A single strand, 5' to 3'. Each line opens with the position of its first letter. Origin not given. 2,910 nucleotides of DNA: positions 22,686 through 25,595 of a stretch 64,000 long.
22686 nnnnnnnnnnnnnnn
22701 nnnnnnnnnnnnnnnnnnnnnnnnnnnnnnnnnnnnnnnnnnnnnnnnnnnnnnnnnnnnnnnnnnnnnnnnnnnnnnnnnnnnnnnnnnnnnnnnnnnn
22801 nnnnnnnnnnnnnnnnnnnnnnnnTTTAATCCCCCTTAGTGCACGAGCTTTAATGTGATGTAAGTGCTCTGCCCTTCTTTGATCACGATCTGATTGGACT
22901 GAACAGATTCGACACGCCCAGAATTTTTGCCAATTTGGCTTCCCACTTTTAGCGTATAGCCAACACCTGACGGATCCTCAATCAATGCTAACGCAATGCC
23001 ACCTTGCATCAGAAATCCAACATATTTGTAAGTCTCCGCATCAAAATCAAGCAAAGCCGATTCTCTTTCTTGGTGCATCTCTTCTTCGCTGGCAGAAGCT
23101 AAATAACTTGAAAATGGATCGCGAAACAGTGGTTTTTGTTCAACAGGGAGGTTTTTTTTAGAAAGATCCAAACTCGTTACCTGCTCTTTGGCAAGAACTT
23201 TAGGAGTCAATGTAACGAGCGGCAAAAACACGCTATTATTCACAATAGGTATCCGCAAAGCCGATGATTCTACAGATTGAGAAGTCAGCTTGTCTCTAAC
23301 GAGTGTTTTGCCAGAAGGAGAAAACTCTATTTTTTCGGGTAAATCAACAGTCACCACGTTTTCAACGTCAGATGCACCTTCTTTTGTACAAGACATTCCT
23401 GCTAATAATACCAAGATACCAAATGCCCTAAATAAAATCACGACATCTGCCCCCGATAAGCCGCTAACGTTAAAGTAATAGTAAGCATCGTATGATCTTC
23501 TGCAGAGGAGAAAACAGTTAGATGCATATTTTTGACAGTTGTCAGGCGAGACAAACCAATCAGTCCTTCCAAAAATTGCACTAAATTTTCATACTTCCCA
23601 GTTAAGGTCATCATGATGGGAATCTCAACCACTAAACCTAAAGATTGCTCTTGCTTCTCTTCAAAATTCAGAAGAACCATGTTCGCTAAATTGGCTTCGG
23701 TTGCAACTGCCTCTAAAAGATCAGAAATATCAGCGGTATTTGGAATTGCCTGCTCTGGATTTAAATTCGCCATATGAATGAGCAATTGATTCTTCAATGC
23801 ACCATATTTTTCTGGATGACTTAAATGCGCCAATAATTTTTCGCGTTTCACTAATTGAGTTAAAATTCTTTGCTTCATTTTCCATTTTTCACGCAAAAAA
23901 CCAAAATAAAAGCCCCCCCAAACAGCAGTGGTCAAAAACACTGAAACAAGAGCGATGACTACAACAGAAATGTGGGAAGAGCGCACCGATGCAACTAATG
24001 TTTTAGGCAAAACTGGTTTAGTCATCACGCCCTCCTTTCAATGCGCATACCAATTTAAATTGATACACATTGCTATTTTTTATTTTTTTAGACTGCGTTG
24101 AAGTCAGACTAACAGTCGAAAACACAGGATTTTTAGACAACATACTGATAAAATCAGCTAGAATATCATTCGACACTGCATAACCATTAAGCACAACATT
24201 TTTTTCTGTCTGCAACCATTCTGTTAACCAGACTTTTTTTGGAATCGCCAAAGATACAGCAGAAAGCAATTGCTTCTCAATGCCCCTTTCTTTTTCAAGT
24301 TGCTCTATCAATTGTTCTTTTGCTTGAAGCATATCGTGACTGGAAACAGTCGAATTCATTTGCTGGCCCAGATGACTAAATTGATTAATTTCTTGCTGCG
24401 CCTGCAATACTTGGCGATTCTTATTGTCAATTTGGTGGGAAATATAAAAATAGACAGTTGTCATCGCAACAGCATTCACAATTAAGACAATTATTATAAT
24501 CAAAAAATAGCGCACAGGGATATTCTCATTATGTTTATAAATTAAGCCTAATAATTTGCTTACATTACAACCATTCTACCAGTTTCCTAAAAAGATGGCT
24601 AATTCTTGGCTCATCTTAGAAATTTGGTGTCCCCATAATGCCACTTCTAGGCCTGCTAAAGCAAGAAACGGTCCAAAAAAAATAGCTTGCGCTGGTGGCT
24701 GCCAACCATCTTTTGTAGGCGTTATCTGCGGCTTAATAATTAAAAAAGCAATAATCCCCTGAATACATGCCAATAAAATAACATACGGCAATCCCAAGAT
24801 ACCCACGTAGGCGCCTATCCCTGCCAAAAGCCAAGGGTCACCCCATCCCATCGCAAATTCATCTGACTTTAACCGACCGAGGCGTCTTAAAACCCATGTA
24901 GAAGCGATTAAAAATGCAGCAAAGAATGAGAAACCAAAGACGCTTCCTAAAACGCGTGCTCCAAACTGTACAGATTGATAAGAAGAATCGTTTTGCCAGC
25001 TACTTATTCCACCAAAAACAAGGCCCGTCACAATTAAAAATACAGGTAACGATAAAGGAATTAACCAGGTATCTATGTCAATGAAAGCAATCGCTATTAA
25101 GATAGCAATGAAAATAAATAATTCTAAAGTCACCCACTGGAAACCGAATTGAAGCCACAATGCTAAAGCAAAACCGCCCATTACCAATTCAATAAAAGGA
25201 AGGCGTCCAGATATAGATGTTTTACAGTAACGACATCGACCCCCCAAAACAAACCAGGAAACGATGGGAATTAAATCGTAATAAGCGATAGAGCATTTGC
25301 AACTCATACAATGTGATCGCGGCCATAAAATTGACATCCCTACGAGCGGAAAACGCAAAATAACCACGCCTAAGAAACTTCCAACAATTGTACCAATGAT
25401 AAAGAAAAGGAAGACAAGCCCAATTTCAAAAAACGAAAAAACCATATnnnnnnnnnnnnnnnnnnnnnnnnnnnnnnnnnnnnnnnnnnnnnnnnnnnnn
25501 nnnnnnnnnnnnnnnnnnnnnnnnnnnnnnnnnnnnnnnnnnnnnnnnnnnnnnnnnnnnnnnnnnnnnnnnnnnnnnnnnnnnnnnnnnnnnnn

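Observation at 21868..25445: Pil N/O/P cluster with a secretin-less PilQ-N-domain protein and prepilin peptidase, but no pilM or secretin barrel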

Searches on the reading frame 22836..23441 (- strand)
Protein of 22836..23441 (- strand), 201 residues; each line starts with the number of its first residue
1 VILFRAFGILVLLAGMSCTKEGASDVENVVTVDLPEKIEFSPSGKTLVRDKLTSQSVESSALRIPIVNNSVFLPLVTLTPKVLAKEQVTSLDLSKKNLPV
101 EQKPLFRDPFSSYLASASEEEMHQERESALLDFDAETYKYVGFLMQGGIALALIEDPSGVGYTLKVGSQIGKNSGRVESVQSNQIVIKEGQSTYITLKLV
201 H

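Call 3: search_protein_families(library=pfam, proteins=[window:22836-23441:-], max_evalue=1)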
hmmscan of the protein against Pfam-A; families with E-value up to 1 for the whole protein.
window:22836-23441:- (201 aa): 2 families
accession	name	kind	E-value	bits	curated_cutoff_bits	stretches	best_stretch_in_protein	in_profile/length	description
PF04351.19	PilP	-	2.1e-10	41.2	25.6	1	123-189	62-128/146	Pilus assembly protein, PilP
PF11356.14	T2SSC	-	0.026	14.8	27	1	150-190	94-133/141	Type II secretion system protein C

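Call 4: search_protein_families(library=ncbifam, proteins=[window:22836-23441:-], max_evalue=1)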
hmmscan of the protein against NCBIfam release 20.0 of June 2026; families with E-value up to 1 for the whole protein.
window:22836-23441:- (201 aa): 1 family
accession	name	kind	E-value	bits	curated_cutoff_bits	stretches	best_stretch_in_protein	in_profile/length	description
TIGR03782.1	Bac_Flav_CT_J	equivalog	0.041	12.9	289.95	1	69-125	80-136/323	conjugative transposon protein TraJ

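Call 61: search_solved_structures(query=window:22836-23441:-, max_evalue=1)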
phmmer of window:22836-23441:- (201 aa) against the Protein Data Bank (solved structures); distinct sequences matched with E-value up to 1: 6.
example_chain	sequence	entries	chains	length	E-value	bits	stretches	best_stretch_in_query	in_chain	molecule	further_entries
2ivw_A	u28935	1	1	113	2.8e-06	30.7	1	128-189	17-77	PILP PILOT PROTEIN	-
4av2_M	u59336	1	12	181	5.7e-06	29.7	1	128-189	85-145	PILP PROTEIN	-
3jc8_Pa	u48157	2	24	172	0.00079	22.7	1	102-189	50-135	PilP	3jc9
2y4x_A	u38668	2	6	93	0.0021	21.3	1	130-187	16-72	PILP PROTEIN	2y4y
2lc4_A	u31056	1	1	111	0.0035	20.6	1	130-187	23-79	PilP protein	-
6gq0_A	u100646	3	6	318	0.62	13.3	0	119-170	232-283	Putative sugar binding protein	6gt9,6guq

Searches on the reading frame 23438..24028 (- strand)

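Call 3: search_protein_families(library=pfam, proteins=[window:23438-24028:-], max_evalue=1)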
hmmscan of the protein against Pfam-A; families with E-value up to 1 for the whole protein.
window:23438-24028:- (196 aa): 3 families
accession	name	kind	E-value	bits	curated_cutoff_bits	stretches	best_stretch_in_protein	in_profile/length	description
PF04350.18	PilO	-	1e-14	55.4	22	1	93-192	44-142/145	Pilus assembly protein, PilO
PF10741.14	T2SSM_b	-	1.4e-07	31.9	21.7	1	97-192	15-111/111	Type II secretion system (T2SS), protein M subtype b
PF00558.24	Vpu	-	0.076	13.2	24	1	19-91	5-77/81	Vpu protein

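Call 4: search_protein_families(library=ncbifam, proteins=[window:23438-24028:-], max_evalue=1)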
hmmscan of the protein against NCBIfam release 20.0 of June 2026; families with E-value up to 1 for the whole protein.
window:23438-24028:- (196 aa): 1 family
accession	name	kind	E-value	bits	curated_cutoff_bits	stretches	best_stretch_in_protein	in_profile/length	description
NF040576.1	T2SS_GspM_XpsM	equivalog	0.001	18.8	60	1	23-192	5-178/180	type II secretion system protein GspM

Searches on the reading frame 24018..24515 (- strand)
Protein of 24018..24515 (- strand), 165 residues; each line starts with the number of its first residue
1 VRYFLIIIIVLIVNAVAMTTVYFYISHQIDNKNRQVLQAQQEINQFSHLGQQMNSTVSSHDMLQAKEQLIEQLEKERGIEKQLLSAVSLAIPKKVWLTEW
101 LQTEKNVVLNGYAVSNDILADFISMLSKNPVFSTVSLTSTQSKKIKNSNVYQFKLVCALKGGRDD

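Call 3: search_protein_families(library=pfam, proteins=[window:24018-24515:-], max_evalue=1)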
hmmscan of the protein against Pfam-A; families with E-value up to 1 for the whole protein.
window:24018-24515:- (165 aa): 8 families
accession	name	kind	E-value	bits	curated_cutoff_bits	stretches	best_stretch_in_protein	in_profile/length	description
PF05137.18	PilN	-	1.7e-15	57.3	22.8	1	82-158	1-77/78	Fimbrial assembly protein (PilN)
PF10032.14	Pho88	-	0.0014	18.4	25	1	6-72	31-99/184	Phosphate transport (Pho88)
PF14713.11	DUF4464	-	0.0029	17.6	27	1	24-108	12-96/230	Domain of unknown function (DUF4464)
PF19579.4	FtsL_2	-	0.13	12.6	24.6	1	11-81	20-86/100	Bacteriodetes cell division protein (FtsL-like)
PF18122.6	APC1_C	-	0.14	12.6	22.9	1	13-128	46-142/164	Anaphase-promoting complex sub unit 1 C-terminal domain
PF13800.11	Sigma_reg_N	-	0.21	12.3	26.3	1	3-43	15-56/91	Sigma factor regulator N-terminal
PF20563.3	DUF6773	-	0.38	11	27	1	2-42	120-160/163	Family of unknown function (DUF6773)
PF02706.20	Wzz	-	0.47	11.2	25.5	1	5-66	18-74/91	Chain length determinant protein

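Call 4: search_protein_families(library=ncbifam, proteins=[window:24018-24515:-], max_evalue=1)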
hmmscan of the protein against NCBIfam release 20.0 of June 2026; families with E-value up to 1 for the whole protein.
window:24018-24515:- (165 aa): 6 families
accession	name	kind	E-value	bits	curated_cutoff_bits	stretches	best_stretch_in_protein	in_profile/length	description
TIGR01673.1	holin_LLH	equivalog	0.002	18.5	34.75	1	7-62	6-60/108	phage holin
NF045709.1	Amuc_1101_fam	equivalog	0.0083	15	650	1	4-101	376-472/608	Amuc_1101 family PilM-like pilus complex protein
NF042931.1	SAG1386_EF1546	equivalog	0.022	14.8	80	1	4-58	31-85/158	SAG1386/EF1546 family surface-associated protein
NF049847.1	FtsL_COG5462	equivalog_domain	0.03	14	50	1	7-45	3-41/85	cell division protein FtsL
TIGR02283.1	MltB_2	subfamily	0.047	12.9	248.45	1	24-87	32-95/300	lytic murein transglycosylase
NF050013.1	HpsJ_like_A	equivalog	0.2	11.2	140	1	4-77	87-170/217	HpsJ-like protein, cyanoexosortase A-associated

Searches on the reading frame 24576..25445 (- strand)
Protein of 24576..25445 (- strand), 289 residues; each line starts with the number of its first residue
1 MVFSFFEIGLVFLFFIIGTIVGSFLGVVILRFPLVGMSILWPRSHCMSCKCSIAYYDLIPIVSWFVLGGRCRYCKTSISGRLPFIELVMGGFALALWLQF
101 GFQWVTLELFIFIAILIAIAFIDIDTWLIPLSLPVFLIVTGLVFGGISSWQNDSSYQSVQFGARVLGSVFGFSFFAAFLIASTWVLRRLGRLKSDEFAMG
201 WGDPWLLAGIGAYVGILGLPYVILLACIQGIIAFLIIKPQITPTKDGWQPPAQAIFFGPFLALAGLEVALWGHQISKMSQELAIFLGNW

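Call 3: search_protein_families(library=pfam, proteins=[window:24576-25445:-], max_evalue=1)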
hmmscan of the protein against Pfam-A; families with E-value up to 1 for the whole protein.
window:24576-25445:- (289 aa): 3 families
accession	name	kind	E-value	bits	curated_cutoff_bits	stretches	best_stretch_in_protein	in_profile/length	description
PF06750.18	A24_N_bact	-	1.6e-28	99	23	1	16-100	1-84/84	Bacterial Peptidase A24 N-terminal domain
PF01478.23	Peptidase_A24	-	3.5e-12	47.1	26.5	1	110-234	1-103/104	Type IV leader peptidase family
PF12664.12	DUF3789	-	0.049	13.8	22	1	13-28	2-17/32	Protein of unknown function (DUF3789)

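Call 4: search_protein_families(library=ncbifam, proteins=[window:24576-25445:-], max_evalue=1)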
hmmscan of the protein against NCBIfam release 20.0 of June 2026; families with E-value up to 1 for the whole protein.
window:24576-25445:- (289 aa): 0 families
